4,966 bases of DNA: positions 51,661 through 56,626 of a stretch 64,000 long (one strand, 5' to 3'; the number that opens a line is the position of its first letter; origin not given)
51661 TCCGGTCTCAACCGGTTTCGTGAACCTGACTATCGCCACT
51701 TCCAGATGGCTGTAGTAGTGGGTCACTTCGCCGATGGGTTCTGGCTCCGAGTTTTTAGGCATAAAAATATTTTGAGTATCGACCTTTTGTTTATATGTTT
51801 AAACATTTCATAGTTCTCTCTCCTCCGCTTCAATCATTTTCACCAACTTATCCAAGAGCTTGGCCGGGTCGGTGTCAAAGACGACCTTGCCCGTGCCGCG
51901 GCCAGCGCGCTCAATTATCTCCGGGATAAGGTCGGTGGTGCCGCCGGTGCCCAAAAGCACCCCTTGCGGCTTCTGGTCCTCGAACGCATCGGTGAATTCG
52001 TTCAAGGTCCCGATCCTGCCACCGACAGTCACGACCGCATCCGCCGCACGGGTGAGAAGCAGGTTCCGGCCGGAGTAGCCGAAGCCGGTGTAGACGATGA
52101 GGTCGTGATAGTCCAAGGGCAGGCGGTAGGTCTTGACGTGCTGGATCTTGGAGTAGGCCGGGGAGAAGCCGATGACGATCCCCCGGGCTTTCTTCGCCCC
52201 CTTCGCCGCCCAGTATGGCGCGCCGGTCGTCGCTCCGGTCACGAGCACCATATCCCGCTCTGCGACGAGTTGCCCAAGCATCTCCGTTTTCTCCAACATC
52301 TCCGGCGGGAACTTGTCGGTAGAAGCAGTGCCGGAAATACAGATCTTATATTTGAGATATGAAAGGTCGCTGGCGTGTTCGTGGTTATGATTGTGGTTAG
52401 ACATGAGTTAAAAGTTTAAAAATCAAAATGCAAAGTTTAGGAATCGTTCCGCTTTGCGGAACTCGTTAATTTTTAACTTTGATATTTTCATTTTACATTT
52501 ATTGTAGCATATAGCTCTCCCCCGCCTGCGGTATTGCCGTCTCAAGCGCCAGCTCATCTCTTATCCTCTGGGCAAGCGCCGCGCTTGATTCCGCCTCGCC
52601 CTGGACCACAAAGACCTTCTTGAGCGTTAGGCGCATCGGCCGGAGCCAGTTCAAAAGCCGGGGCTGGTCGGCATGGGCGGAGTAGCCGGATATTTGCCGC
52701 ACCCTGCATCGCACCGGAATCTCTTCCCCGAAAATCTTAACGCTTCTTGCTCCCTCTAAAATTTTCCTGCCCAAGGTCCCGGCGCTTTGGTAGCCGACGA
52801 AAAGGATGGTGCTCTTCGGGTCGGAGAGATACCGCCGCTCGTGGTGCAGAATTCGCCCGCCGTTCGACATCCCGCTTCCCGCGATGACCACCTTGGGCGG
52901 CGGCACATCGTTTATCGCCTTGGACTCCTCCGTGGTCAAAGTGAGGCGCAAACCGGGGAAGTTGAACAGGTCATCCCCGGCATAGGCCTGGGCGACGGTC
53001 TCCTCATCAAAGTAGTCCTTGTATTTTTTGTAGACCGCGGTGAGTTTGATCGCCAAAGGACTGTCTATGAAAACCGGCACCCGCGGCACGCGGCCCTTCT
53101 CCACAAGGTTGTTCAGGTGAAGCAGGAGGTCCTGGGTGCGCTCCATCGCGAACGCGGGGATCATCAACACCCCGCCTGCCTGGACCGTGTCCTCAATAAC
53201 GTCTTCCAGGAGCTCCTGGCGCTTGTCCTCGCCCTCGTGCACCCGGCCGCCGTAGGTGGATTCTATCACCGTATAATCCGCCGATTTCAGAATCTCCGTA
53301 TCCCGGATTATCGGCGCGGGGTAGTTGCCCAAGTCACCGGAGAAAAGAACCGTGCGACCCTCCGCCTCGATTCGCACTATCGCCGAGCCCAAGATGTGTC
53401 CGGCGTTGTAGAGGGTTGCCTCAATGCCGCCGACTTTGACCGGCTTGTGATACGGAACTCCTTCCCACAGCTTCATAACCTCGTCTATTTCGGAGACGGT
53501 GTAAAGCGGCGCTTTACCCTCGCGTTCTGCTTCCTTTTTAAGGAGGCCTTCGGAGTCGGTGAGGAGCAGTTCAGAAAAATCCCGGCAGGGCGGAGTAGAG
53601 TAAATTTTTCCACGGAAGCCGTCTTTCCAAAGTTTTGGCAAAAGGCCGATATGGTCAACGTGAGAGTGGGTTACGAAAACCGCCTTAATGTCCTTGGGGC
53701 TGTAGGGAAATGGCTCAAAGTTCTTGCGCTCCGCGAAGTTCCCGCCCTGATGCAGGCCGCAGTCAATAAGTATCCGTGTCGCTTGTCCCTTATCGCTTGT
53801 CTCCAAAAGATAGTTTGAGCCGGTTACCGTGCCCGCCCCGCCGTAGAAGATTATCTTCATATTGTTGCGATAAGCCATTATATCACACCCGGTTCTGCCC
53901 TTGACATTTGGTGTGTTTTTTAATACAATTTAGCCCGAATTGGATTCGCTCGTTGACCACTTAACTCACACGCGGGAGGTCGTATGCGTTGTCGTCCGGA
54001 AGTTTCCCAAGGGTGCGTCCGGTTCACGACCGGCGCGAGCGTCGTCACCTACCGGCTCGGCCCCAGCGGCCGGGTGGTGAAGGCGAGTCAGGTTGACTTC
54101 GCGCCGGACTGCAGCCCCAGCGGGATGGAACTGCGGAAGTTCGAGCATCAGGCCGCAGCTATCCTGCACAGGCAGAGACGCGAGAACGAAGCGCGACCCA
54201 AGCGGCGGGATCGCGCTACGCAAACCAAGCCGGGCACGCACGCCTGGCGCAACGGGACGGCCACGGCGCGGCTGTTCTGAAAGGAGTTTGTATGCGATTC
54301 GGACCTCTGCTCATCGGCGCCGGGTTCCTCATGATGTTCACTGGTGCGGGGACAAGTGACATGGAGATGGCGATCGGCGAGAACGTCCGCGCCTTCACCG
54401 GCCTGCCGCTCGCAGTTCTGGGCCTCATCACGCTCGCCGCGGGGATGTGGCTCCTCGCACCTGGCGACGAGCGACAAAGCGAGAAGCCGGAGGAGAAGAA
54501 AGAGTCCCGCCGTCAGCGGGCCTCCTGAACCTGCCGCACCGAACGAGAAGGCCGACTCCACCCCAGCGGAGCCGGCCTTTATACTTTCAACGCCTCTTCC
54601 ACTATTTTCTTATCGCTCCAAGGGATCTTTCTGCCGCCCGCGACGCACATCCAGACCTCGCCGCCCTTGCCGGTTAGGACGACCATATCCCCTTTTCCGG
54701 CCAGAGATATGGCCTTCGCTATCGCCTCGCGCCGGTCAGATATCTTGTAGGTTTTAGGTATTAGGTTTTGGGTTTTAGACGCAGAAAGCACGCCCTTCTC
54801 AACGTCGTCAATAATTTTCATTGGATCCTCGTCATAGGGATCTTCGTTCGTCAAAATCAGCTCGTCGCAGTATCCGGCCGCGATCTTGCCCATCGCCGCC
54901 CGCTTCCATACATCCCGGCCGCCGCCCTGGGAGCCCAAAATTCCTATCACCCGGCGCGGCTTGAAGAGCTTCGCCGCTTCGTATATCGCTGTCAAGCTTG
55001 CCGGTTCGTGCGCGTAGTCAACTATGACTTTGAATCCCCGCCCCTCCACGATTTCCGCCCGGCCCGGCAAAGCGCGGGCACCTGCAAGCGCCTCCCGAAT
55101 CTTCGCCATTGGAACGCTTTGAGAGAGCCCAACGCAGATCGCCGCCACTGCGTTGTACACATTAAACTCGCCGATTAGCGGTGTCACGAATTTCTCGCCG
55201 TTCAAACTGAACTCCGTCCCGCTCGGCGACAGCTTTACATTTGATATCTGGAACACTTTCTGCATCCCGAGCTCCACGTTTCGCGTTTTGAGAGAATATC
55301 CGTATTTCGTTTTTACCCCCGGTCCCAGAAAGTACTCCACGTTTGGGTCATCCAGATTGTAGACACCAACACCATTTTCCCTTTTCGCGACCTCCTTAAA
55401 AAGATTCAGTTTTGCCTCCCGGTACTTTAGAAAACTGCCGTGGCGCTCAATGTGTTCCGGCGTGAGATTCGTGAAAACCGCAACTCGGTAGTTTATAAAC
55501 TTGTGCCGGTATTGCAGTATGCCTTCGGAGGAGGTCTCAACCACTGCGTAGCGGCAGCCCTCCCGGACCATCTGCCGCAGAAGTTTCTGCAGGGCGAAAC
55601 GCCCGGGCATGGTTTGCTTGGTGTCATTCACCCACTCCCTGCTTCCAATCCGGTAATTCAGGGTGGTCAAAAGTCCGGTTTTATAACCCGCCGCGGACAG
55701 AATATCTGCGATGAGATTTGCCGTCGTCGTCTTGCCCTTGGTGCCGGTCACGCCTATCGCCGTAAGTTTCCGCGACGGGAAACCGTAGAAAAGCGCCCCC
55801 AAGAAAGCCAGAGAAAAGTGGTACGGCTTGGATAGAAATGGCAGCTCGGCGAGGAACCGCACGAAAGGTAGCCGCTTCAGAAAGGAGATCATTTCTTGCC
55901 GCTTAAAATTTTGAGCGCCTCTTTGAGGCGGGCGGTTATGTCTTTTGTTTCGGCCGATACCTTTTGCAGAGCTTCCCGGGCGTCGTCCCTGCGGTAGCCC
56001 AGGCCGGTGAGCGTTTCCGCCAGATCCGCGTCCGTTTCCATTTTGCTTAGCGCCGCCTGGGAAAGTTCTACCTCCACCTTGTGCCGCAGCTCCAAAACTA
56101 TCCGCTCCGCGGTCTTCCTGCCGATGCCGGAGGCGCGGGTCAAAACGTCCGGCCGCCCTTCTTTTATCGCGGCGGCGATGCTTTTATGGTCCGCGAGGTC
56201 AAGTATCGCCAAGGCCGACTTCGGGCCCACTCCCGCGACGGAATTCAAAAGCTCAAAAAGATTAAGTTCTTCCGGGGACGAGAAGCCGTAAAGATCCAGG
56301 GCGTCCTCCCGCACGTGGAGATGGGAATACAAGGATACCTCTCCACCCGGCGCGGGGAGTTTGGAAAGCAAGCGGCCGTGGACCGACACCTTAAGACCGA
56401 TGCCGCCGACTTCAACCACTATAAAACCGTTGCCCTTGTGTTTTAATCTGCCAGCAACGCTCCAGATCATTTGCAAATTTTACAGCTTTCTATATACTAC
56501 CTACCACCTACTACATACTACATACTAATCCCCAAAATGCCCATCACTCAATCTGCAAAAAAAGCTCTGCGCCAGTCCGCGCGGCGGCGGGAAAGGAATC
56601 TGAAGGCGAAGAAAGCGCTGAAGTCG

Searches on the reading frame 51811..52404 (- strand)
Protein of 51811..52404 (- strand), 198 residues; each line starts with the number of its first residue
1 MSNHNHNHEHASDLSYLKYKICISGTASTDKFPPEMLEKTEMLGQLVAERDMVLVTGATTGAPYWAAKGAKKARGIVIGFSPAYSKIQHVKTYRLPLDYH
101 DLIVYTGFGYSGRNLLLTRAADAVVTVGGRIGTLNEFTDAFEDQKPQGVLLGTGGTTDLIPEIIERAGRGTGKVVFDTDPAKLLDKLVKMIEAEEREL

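Call 13: search_protein_families(library=pfam, proteins=[window:51811-52404:-], max_evalue=0.001)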
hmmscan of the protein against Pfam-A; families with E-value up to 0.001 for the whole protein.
window:51811-52404:- (198 aa): 2 families
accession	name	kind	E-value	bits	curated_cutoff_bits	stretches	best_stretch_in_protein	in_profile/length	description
PF18306.6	LDcluster4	-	1e-31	110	26.3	1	19-182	2-149/151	SLOG cluster4 family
PF03641.19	Lysine_decarbox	-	0.00034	21.2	27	1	66-143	4-75/131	Possible lysine decarboxylase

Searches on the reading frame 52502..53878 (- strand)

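Call 13: search_protein_families(library=pfam, proteins=[window:52502-53878:-], max_evalue=0.001)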
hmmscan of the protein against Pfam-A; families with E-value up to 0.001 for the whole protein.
window:52502-53878:- (459 aa): 5 families
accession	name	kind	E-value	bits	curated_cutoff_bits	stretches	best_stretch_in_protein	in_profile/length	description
PF10996.14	Beta-Casp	-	7.5e-38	130.2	27.7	1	248-373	1-120/120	Beta-Casp domain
PF00753.33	Lactamase_B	-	7.9e-16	59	22.7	1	20-190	6-157/196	Metallo-beta-lactamase superfamily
PF07521.17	RMMBL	-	1.7e-15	57.2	21.6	1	386-450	1-63/63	Zn-dependent metallo-hydrolase RNA specificity domain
PF12706.13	Lactamase_B_2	-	3.5e-12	46.8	27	1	34-208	1-165/200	Beta-lactamase superfamily domain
PF16661.11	Lactamase_B_6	-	5.2e-12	46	27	1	34-181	7-160/193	Metallo-beta-lactamase superfamily domain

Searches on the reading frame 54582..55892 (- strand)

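Call 13: search_protein_families(library=pfam, proteins=[window:54582-55892:-], max_evalue=0.001)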
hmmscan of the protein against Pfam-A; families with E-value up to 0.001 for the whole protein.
window:54582-55892:- (437 aa): 2 families
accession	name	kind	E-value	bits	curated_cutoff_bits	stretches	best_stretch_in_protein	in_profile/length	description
PF08245.18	Mur_ligase_M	-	4.4e-45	154.5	24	1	48-254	1-199/200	Mur ligase middle domain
PF02875.26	Mur_ligase_C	-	1.1e-27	97.8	28.4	1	277-410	1-127/127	Mur ligase, glutamate ligase domain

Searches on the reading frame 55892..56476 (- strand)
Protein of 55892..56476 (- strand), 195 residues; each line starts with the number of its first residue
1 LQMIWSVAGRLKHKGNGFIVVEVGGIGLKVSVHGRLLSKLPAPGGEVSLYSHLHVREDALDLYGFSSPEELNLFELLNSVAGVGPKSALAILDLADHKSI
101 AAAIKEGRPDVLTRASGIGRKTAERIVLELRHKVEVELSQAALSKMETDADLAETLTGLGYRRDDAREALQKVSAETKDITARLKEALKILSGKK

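Call 13: search_protein_families(library=pfam, proteins=[window:55892-56476:-], max_evalue=0.001)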
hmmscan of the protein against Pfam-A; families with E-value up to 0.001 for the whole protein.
window:55892-56476:- (195 aa): 5 families
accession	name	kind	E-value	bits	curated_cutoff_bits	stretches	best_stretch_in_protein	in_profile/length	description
PF01330.27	RuvA_N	-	3.8e-18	65.8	23.6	1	3-64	1-61/61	RuvA N terminal domain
PF14520.12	HHH_5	-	1.6e-13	51.3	27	1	74-131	1-56/57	Helix-hairpin-helix domain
PF00633.29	HHH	-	1.5e-07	31.4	24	0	75-93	11-29/30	Helix-hairpin-helix motif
PF07499.19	RuvA_C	-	3.8e-07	30.9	24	1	150-192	4-47/47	RuvA, C-terminal domain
PF21176.3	RecR_HhH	-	1.2e-05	25.5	27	0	113-130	9-26/45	RecR, helix-hairpin-helix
